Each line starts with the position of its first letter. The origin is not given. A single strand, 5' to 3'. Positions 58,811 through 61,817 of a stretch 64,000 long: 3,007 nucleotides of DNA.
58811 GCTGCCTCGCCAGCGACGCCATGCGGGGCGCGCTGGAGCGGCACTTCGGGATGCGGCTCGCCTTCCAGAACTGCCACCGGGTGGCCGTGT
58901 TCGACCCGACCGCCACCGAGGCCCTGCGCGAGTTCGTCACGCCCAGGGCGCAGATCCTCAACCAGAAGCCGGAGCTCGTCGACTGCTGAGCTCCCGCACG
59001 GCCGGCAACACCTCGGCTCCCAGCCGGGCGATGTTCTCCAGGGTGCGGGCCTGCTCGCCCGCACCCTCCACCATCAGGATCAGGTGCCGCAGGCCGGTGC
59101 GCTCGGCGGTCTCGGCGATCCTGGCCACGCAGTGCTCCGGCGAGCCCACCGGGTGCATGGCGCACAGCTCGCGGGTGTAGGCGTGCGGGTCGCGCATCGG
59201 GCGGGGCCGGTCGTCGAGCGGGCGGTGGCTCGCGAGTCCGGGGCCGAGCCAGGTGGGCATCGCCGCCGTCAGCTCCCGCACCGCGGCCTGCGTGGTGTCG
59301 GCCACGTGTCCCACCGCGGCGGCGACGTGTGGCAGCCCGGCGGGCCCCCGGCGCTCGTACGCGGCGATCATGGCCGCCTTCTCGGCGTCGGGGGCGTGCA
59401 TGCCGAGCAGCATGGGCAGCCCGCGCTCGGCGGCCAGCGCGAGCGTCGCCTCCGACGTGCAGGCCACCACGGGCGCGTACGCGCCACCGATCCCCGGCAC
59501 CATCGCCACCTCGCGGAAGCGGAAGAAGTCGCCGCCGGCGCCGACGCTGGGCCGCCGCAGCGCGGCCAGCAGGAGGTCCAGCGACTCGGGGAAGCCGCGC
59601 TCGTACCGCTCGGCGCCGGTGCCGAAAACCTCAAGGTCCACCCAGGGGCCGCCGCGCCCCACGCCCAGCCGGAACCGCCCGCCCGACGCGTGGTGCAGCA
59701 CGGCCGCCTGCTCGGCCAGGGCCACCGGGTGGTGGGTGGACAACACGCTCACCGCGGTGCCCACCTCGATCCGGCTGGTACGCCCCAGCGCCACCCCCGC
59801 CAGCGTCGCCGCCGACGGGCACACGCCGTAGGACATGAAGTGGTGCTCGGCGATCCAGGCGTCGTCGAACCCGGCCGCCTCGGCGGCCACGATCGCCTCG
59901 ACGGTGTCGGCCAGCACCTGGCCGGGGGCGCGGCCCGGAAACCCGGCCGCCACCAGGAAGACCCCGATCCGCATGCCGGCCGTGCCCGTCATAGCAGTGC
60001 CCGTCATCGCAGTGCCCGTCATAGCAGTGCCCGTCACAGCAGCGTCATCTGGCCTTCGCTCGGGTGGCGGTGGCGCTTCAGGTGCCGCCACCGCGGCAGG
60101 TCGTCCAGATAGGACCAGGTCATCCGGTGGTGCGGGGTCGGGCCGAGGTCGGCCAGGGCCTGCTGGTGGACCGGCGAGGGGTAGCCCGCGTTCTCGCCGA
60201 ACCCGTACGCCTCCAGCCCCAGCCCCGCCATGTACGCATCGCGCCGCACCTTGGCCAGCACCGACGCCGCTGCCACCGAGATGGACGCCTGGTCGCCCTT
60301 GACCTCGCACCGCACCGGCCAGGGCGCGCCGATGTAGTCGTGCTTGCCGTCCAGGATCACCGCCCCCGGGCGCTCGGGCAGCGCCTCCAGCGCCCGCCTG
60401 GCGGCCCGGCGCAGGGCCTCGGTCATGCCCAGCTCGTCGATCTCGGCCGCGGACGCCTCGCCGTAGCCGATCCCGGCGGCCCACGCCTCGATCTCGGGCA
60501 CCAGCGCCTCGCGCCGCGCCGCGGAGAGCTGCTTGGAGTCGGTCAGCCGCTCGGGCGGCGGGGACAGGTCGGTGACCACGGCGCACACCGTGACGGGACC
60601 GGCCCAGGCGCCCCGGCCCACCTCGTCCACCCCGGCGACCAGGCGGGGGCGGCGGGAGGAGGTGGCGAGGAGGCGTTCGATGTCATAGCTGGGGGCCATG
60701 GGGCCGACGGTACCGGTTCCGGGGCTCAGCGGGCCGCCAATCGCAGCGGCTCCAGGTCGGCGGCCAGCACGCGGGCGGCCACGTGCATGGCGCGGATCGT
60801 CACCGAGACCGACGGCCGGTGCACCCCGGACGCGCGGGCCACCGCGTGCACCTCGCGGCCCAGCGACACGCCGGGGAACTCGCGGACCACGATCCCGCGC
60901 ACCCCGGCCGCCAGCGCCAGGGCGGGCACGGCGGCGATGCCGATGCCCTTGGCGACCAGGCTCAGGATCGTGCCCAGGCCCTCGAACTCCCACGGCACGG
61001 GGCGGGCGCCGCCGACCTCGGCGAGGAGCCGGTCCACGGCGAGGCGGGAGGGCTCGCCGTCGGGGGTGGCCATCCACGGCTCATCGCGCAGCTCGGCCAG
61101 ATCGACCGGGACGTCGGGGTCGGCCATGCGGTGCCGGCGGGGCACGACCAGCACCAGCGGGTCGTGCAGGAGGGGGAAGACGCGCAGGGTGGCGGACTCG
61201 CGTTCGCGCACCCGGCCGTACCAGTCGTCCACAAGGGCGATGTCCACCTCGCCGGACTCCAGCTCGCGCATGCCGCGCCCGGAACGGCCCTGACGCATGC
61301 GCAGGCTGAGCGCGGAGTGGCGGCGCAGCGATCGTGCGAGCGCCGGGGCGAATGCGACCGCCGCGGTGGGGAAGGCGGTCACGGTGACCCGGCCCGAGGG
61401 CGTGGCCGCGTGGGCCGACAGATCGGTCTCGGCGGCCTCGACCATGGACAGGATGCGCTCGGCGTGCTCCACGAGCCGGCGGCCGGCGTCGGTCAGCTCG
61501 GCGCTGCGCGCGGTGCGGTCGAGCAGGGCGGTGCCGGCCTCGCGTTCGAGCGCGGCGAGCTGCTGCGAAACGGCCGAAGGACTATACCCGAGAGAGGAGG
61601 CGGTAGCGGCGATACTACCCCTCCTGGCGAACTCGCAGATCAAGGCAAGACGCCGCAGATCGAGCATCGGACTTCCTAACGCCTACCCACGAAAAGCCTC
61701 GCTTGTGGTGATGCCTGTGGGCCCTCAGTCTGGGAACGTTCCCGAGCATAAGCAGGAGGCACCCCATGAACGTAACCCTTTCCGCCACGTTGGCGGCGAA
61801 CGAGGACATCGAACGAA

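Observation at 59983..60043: Four tandem 15-bp repeats encoding (M-T-G-T-A)n in frame with the LLM oxidoreductase start and overlapping the rnhB stop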

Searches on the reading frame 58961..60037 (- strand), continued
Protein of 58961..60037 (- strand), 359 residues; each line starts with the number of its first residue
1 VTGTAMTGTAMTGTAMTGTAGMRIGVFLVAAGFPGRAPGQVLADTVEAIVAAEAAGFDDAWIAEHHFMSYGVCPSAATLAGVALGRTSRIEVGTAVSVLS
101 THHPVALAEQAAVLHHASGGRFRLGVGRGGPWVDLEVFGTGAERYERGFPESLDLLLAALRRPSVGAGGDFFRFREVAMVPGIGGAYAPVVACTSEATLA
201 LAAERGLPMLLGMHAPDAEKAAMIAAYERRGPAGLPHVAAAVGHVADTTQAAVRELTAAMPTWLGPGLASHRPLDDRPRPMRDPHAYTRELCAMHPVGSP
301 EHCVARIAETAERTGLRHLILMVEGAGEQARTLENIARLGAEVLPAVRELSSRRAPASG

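Call 17: list_cluster_members(proteins=[P0001])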
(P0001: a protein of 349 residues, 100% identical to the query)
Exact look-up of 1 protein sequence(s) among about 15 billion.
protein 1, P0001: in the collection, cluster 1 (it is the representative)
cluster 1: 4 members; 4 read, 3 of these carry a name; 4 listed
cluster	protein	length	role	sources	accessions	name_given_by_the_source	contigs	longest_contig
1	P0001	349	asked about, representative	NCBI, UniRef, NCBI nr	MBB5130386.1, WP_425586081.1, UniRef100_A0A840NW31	alkanesulfonate monooxygenase SsuD/methylene tetrahydromethanopterin reductase-like ...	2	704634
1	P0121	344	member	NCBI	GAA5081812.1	LLM class flavin-dependent oxidoreductase [Thermocatellispora tengchongensis]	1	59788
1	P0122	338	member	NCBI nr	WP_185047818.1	LLM class flavin-dependent oxidoreductase [Thermocatellispora tengchongensis]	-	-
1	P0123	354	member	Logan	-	-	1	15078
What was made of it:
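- An earlier RefSeq model, WP_185047818.1, is the 338-aa form (call 17).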

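Call 19: find_encoding_contigs(protein=P0121, flank=3000, max_places=10)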
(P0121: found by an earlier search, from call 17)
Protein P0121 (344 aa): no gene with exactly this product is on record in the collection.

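Call 20: find_encoding_contigs(protein=P0001, flank=3000, max_places=10)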
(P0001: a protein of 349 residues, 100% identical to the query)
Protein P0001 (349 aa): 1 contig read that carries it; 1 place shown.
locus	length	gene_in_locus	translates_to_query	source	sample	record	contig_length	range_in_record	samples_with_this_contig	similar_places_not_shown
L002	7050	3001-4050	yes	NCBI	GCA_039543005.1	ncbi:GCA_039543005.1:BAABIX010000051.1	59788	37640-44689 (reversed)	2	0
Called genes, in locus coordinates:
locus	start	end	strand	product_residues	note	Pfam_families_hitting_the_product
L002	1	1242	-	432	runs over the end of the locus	PF00155:Aminotran_1_2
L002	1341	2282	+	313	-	PF00126:HTH_1, PF03466:LysR_substrate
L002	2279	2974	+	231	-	PF01351:RNase_HII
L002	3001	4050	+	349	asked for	PF00296:Bac_luciferase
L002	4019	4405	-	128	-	PF20704:KH_NucS_shadow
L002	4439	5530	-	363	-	PF01656:CbiA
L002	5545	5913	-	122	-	-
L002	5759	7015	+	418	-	PF05977:MFS_3, PF07690:MFS_1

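Call 24: find_related_loci(query=A2, collection=genome_contigs, flank=1500)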
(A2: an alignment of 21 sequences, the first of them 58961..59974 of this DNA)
Query A2 (338 aa) in genome_contigs; peptide patterns used: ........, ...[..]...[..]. (x = any residue, [..] = any of these).
599 stretches matched a pattern (row limit reached: there are more); 495 encode a relative of the query (tblastn E <= 1e-3); the best 80 are kept; 80 distinct loci.
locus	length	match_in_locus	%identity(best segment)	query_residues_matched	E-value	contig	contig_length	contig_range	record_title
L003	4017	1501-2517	72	1-329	1e-150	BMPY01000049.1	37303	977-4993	Microbispora rosea subsp. aerata JCM 3076 DNA, sequence049, whole genome shotgun sequence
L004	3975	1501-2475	73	1-327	5e-149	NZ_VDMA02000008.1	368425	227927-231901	Microbispora catharanthi strain CR1-09 NODE_8_length_368425_cov_45.829706, whole genome shotgun sequence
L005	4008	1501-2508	74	1-331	1e-148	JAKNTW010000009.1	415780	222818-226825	Streptosporangium sp. KLBMP 9127 Scaffold8_1, whole genome shotgun sequence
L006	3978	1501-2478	73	1-326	1e-148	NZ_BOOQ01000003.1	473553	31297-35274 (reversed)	Planotetraspora silvatica strain NBRC 100141 sequence003, whole genome shotgun sequence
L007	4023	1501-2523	71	1-338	4e-147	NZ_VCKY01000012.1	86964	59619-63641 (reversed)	Nonomuraea turkmeniaca strain DSM 43926 NODE_12_length_86964_cov_17.0149, whole genome shotgun sequence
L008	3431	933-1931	72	1-335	2e-149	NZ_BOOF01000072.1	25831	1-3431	Microbispora siamensis strain NBRC 104113 sequence072, whole genome shotgun sequence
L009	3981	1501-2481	73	1-327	2e-146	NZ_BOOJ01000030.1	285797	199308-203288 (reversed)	Planobispora siamensis strain NBRC 107568 sequence030, whole genome shotgun sequence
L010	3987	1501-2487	72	1-327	4e-146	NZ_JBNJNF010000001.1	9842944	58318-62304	Microbispora sp. CA-102843 MDNA_WGS_260_1, whole genome shotgun sequence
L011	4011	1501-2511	71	1-330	1e-145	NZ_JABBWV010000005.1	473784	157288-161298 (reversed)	Microbispora sp. H11081 NODE_5, whole genome shotgun sequence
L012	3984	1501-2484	72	1-326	2e-145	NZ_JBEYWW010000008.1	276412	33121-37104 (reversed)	Microbispora sp. NPDC046933 NPDC046933_14_F8.ctg-0008, whole genome shotgun sequence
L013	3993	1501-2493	73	1-331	3e-145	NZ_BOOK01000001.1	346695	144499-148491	Planobispora takensis strain NBRC 109077 sequence001, whole genome shotgun sequence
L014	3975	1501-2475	72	1-324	2e-145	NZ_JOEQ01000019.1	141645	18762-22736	Streptosporangium amethystogenes strain NRRL B-2639 contig19.1, whole genome shotgun sequence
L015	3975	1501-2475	73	1-324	1e-144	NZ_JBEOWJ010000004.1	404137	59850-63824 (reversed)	Streptosporangium sp. NPDC002544 NPDC002544_7_G8.ctg-0004, whole genome shotgun sequence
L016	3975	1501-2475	72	1-324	2e-144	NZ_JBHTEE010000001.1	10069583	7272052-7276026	Streptosporangium amethystogenes subsp. fukuiense strain JCM 10083 contig_1, whole genome shotgun sequence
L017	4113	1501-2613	65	1-328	7e-144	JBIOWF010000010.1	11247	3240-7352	MAG: Microtetraspora sp. isolate MAG089 k127_1101202, whole genome shotgun sequence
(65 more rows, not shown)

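Call 27: find_encoding_contigs(protein=P0002, flank=1500, max_places=5)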
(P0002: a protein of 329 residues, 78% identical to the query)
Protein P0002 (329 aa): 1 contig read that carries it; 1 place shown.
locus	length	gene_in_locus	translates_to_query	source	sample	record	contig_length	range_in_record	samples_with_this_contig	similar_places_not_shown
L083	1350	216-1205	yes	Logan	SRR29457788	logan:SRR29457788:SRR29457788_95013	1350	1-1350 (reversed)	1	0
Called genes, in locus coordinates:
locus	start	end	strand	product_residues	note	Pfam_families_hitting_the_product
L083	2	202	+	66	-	?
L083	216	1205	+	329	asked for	PF00296:Bac_luciferase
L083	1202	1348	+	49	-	?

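Call 28: find_encoding_contigs(protein=P0004, flank=1500, max_places=5)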
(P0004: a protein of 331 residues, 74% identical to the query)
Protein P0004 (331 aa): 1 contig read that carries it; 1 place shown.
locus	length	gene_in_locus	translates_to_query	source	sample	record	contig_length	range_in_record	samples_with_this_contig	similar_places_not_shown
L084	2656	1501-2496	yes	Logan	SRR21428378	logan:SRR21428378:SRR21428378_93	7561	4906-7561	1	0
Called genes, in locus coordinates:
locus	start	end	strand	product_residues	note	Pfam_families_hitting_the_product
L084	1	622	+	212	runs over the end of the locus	PF00440:TetR_N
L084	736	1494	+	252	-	PF00106:adh_short, PF08659:KR, PF13561:adh_short_C2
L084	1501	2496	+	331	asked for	PF00296:Bac_luciferase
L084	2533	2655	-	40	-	?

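Call 29: find_encoding_contigs(protein=P0005, flank=1500, max_places=5)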
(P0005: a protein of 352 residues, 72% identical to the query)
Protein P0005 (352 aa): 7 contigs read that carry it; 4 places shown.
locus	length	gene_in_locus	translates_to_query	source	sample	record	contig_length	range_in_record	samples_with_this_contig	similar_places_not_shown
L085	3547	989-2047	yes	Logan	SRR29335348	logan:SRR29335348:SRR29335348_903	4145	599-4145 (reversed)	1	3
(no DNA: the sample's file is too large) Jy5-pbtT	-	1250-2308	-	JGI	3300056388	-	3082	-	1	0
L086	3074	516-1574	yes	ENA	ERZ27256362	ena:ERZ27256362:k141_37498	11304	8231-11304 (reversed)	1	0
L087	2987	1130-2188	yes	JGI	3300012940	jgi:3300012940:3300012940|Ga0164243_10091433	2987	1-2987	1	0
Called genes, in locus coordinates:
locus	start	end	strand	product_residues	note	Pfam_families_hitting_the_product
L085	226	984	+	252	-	PF00106:adh_short, PF08659:KR, PF13561:adh_short_C2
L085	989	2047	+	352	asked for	PF00296:Bac_luciferase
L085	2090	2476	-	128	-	PF20704:KH_NucS_shadow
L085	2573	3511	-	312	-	PF01656:CbiA (weak)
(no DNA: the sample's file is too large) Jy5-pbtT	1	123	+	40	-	?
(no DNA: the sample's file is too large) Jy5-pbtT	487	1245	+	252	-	PF00106:adh_short, PF08659:KR, PF13561:adh_short_C2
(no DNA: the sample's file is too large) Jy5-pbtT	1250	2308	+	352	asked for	PF00296:Bac_luciferase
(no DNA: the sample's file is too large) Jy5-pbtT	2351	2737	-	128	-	PF20704:KH_NucS_shadow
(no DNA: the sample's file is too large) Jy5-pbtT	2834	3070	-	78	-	-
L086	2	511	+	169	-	?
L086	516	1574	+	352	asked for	PF00296:Bac_luciferase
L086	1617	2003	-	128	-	PF20704:KH_NucS_shadow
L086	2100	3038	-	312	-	PF01656:CbiA (weak)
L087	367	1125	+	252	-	PF00106:adh_short, PF08659:KR, PF13561:adh_short_C2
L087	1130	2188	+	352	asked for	PF00296:Bac_luciferase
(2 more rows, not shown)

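Call 60: predict_structure(alignment_id=A4)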
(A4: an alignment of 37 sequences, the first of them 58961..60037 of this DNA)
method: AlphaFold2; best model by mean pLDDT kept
length: 359 residues; sequences in the alignment: 37
mean_pLDDT: 84.2   pTM: 0.86
mean pLDDT of the five models: 84.2, 83.8, 83.1, 82.6, 81.4
residues with pLDDT >= 90: 215; 70-90: 70; 50-70: 48; < 50: 26
segments of 3 or more residues with pLDDT < 50: 1-15, 67-72, 134-136
pLDDT, mean of each block of 10 residues (from residue 1): 39 48 92 76 92 98 64 74 97 87 86 93 88 54 76 93 89 89 76 92 97 95 97 93 97 92 70 61 85 97 98 97 78 96 97 76
secondary structure, 60 per line:
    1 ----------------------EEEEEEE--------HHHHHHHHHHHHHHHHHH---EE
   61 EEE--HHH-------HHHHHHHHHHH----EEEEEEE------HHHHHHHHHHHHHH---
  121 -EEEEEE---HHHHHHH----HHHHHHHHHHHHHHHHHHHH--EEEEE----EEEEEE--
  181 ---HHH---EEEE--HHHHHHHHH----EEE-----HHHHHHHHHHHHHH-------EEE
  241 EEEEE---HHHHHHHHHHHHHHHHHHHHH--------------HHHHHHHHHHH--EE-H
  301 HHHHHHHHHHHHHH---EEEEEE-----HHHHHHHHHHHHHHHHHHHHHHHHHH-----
elements in order: E23-29 H38-55 E59-63 H76-86 E91-97 H104-117 E122-127 H131-137 H142-161 E164-168 E173-178 E190-193 H196-204 E209-211 H217-230 E238-245 H249-269 H284-294 H300-314 E318-323 H329-354
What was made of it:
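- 59972..59974 (-): Proximal, family-conserved ATG (MRIGVF), +59 nt after the rnhB stop. It gives a 338-aa product. The first beta strand of the model is residues 23-29 of the 359-aa form (call 60).
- In the AlphaFold model of the 359-aa form (mean pLDDT 84), residues 1-20 have pLDDT 39-48 and no secondary structure, and the first strand is residues 23-29 (call 60).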

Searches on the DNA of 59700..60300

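Call 39: search_rna_families(source=window, start=59700, end=60300, threshold=evalue, max_evalue=1)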
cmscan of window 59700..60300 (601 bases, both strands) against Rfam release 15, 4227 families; matches with E-value up to 1: 0.
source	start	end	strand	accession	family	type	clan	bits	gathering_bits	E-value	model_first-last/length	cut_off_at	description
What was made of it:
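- Tried and rejected: The Rfam scan was empty (call 39).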

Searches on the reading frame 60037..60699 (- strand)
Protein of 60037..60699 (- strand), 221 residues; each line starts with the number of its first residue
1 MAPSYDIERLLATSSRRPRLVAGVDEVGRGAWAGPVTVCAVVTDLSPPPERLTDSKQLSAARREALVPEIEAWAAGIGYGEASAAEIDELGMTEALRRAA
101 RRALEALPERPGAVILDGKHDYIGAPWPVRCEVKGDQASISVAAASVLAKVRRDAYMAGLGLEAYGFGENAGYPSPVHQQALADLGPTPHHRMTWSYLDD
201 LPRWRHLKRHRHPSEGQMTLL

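Call 11: search_protein_families(library=pfam, proteins=[window:60037-60699:-])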
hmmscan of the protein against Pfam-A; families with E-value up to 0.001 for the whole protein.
window:60037-60699:- (221 aa): 1 family
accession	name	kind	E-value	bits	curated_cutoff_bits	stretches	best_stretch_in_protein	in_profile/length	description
PF01351.25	RNase_HII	-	5.8e-32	111.6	25.8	1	22-196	1-197/199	Ribonuclease HII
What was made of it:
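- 60034..60699 (-): rnhB (ribonuclease HII), 221 aa. Its last two sense codons and its stop form the first repeat unit. Pfam PF01351 matches (call 11).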

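Call 12: search_protein_families(library=ncbifam, proteins=[window:60037-60699:-])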
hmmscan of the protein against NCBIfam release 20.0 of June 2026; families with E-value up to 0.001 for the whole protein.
window:60037-60699:- (221 aa): 10 families
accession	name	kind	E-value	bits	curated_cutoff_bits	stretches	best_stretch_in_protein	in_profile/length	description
NF000595.1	PRK00015.1-3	equivalog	9e-64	215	167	1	20-199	3-185/188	ribonuclease HII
NF000594.1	PRK00015.1-1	equivalog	4.1e-49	167.5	243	1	16-198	66-248/251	ribonuclease HII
NF010538.0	PRK13926.1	equivalog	5.4e-48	164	285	1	19-197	22-200/213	ribonuclease HII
NF010537.0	PRK13925.1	equivalog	8.6e-45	152.8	252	1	16-195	7-192/200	ribonuclease HII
NF000596.1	PRK00015.1-4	equivalog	1.6e-42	145.5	251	1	20-196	1-178/186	ribonuclease HII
NF000598.1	PRK00015.2-2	equivalog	2.9e-40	138.1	273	1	19-196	20-201/203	ribonuclease HII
NF000600.1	PRK00015.2-4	equivalog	2.2e-36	125.4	364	1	21-196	30-208/212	ribonuclease HII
NF011119.0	PRK14550.1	equivalog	1.1e-17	64.7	350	1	21-196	2-186/204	ribonuclease HII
TIGR00729.1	TIGR00729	equivalog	1.3e-14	54.8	123.3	1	21-175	1-173/207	ribonuclease HII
TIGR00716.1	rnhC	equivalog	0.00026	20.5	161.2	0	17-46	79-108/284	ribonuclease HIII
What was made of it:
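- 60034..60699 (-): NCBIfam NF000595 gives 215 bits against a cut-off of 167 (call 12).
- On Luciferase-like monooxygenase (PF00296) / ribonuclease HII (NF000595): NF000595 gives 215 bits against 167 (call 12).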

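Call 13: find_encoding_contigs(protein=window:60037-60699:-, flank=3000, max_places=10)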
Protein window:60037-60699:- (221 aa): 1 contig read that carries it; 1 place shown.
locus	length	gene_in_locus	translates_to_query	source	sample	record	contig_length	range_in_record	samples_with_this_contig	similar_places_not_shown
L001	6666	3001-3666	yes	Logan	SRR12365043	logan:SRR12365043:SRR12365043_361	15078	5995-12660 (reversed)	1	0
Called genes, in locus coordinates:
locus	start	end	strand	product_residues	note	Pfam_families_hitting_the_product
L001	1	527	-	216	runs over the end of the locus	PF13302:Acetyltransf_3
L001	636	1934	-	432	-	PF00155:Aminotran_1_2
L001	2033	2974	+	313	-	PF00126:HTH_1, PF03466:LysR_substrate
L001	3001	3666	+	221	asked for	PF01351:RNase_HII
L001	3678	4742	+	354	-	PF00296:Bac_luciferase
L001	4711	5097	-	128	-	PF20704:KH_NucS_shadow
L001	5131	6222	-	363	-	PF01656:CbiA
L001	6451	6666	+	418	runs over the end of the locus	PF05977:MFS_3, PF07690:MFS_1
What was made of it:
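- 60034..60699 (-): An exact 221-aa product is on record (call 13).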

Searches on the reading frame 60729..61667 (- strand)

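Call 11: search_protein_families(library=pfam, proteins=[window:60729-61667:-])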
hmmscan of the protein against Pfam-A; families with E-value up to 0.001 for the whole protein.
window:60729-61667:- (313 aa): 3 families
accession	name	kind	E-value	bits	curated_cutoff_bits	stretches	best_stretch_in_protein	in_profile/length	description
PF03466.25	LysR_substrate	-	4e-36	124.8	28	1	88-294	2-204/209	LysR substrate binding domain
PF00126.33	HTH_1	-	2e-16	60.1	26.6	1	4-63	1-60/60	Bacterial regulatory helix-turn-helix protein, lysR family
PF12849.12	PBP_like_2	-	0.00048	20.4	27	1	85-178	3-101/267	PBP superfamily domain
